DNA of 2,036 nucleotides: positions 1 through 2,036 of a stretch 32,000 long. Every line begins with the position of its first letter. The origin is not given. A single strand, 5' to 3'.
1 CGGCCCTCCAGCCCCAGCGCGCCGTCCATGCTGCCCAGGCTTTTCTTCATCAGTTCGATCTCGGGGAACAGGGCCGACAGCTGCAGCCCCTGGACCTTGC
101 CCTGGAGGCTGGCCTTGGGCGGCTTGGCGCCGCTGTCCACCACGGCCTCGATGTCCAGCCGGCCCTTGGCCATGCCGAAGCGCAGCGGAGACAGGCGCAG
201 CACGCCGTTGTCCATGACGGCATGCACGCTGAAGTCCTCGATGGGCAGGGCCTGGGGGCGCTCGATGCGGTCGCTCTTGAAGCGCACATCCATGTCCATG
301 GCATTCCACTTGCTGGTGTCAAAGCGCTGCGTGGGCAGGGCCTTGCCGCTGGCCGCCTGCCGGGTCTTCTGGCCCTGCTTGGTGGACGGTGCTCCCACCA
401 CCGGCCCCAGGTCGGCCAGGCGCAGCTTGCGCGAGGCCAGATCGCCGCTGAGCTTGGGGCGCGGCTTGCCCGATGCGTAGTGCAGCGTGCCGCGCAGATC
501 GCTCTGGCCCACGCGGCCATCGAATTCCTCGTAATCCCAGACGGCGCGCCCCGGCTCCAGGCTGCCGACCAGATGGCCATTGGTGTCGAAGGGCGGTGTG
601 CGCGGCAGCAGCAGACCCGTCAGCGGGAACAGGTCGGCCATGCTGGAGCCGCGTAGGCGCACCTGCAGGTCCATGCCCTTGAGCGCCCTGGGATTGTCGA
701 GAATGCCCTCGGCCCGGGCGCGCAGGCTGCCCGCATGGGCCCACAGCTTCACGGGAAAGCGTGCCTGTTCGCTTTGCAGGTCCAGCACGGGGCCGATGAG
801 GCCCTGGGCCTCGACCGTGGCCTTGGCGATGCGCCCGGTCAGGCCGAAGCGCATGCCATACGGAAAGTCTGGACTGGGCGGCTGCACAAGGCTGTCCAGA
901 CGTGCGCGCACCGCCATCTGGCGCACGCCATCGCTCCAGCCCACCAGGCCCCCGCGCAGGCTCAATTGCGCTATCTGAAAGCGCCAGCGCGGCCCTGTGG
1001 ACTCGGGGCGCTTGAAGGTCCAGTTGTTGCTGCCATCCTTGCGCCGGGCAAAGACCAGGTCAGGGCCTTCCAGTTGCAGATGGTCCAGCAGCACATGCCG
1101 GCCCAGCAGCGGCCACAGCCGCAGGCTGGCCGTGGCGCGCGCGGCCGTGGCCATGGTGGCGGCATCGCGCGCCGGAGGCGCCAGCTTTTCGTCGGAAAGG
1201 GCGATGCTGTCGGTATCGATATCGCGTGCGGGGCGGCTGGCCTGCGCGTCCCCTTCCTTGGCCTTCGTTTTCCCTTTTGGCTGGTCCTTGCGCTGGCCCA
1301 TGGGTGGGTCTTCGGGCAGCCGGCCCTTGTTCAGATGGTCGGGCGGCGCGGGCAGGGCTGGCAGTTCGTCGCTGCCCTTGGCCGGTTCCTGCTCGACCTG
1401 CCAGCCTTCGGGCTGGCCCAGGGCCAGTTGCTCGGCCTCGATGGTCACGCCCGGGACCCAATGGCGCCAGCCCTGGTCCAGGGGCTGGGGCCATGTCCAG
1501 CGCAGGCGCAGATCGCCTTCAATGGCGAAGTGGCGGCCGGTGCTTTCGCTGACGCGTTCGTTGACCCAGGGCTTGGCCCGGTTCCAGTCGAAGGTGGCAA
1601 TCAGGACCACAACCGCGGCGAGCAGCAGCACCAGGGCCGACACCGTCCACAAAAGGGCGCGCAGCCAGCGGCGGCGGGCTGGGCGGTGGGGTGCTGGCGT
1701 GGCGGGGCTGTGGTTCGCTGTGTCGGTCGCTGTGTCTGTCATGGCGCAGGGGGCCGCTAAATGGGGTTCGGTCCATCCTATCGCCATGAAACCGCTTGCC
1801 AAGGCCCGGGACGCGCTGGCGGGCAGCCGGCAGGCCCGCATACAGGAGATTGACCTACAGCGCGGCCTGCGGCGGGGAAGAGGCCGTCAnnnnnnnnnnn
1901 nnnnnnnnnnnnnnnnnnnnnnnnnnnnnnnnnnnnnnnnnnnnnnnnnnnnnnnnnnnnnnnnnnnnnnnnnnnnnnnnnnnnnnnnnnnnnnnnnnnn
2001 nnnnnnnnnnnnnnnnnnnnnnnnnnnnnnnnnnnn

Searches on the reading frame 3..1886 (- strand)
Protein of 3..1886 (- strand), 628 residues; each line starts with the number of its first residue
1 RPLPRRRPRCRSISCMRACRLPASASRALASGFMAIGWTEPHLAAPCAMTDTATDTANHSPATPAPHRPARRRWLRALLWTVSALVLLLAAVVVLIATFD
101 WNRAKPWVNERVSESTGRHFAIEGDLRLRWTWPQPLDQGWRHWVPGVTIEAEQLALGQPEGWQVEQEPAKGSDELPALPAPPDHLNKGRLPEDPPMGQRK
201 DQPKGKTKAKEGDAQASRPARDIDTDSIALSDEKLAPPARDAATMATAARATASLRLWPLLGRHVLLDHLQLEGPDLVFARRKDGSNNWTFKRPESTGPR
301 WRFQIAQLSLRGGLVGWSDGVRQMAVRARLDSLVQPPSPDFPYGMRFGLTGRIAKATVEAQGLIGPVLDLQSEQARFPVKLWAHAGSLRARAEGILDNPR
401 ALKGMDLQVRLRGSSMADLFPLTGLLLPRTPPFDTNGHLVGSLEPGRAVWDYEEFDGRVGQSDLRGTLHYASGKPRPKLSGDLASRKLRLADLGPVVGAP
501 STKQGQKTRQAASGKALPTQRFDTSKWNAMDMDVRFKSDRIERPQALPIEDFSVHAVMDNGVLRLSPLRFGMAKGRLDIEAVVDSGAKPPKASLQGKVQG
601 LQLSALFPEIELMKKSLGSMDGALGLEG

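Call 47: search_protein_families(library=pfam, proteins=[window:3-1886:-])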
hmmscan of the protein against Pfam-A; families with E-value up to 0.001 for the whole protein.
window:3-1886:- (628 aa): 2 families
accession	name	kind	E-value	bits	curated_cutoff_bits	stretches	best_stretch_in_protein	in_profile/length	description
PF05170.20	AsmA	-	5.5e-61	207.6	29.8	2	383-628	258-536/607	AsmA family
PF05359.17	DUF748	-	6.2e-08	31.6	50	1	227-555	269-488/1037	Domain of Unknown Function (DUF748)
